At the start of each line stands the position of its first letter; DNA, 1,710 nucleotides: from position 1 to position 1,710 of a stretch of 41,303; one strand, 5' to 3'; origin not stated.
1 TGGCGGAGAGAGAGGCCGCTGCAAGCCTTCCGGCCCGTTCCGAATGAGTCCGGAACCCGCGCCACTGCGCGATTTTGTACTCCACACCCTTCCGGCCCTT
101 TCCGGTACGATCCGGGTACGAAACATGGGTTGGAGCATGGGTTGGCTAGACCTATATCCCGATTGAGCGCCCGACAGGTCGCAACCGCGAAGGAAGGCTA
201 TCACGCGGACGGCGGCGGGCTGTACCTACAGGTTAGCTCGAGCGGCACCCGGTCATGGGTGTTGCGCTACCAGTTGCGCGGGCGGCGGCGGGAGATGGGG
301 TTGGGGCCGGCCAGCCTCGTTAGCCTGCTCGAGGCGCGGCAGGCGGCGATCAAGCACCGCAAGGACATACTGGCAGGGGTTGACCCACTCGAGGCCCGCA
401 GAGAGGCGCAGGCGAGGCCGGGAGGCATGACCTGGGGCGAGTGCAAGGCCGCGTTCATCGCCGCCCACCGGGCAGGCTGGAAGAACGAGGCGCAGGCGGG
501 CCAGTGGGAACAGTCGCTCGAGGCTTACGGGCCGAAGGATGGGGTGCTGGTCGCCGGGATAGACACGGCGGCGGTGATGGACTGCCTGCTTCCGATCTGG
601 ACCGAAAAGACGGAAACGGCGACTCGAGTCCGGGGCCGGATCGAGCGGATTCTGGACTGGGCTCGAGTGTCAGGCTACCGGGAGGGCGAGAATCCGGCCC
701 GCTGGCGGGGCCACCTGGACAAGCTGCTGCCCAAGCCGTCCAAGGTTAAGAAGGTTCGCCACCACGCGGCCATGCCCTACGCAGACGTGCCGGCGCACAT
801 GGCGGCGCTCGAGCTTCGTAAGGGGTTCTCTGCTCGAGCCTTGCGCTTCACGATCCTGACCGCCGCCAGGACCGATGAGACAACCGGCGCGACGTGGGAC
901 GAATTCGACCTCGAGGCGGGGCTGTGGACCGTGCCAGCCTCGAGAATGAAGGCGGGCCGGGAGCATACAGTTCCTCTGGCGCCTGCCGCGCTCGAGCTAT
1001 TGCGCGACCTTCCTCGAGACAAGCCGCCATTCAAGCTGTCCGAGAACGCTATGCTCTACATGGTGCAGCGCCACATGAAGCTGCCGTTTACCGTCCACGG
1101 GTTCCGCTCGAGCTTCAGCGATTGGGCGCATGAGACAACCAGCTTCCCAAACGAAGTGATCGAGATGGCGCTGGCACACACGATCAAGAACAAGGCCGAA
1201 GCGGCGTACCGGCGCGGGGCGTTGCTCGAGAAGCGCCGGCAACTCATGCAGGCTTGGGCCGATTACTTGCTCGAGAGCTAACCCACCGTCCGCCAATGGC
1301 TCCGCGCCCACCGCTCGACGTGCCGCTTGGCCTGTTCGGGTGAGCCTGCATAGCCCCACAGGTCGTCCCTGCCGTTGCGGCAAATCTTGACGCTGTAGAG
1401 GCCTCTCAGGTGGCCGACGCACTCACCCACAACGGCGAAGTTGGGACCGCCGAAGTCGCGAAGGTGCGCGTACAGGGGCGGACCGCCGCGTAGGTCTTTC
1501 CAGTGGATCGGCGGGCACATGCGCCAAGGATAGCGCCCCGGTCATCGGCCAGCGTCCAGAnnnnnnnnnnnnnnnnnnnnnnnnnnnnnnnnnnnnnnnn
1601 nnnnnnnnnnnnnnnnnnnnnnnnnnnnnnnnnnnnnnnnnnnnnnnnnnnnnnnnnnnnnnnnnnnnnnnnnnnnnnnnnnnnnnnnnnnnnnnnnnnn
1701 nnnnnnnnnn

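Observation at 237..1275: Extreme clustering of the palindrome CTCGAG inside the integrase gene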

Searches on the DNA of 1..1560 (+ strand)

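Call 8: search_dna_similar(query=window:1-1560:+, collection=phages, mode=distant)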
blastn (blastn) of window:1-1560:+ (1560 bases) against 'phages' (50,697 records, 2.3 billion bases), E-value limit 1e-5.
Records with a match: 9; places in all: 9; records where one place covers at least 80% of the query: 0.
Best place of each record, by identity: 80-90% 1; 60-80% 8.
By first word of the organism name: Ralstonia 4; Burkholderia 2; Caulobacter 1; Cyanophage 1; Acidovorax 1.
By host as written in the record: Ralstonia solanacearum 3; Caulobacter vibrioides CB15 1; Cylindrospermopsis raciborskii 1; Acidovorax cattleyae GBBC 1148 1; Ralstonia solanacearum R286, UW275 1; Burkholderia sp. 1; Burkholderia thailandensis 1.
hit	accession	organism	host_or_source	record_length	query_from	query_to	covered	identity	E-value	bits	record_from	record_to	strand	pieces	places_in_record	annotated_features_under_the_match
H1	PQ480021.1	Caulobacter phage DMCA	Caulobacter vibrioides CB15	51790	202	863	26%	68.4%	3e-10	139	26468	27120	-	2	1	integrase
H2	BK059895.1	Cyanophage Cy-LDV1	Cylindrospermopsis raciborskii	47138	922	1271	22%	67.4%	1e-26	128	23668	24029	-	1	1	integrase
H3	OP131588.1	Acidovorax phage Acica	Acidovorax cattleyae GBBC 1148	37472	592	1266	21%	72.0%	2e-17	176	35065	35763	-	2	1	integrase | AlpA family regulatory protein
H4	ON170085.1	Ralstonia phage YO041_1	Ralstonia solanacearum R286, UW275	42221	677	1238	13%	74.2%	1e-9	136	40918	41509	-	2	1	record has no annotation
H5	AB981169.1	Ralstonia phage RSY1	Ralstonia solanacearum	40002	196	736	11%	78.4%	1e-8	134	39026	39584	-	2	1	hypothetical protein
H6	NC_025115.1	Ralstonia phage RSY1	Ralstonia solanacearum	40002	196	736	11%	78.4%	1e-8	134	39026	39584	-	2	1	integrase arm-type DNA-binding domain-containing protein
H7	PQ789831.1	Burkholderia phage vB_E436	Burkholderia sp.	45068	195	305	7%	75.9%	3e-10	74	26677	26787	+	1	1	site-specific integrase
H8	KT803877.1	Burkholderia phage PE067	Burkholderia thailandensis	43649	196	305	7%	76.6%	2e-11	77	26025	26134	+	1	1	site-specific integrase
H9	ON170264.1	Ralstonia phage YO158_1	Ralstonia solanacearum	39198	677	736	4%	83.3%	1e-7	64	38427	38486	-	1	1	record has no annotation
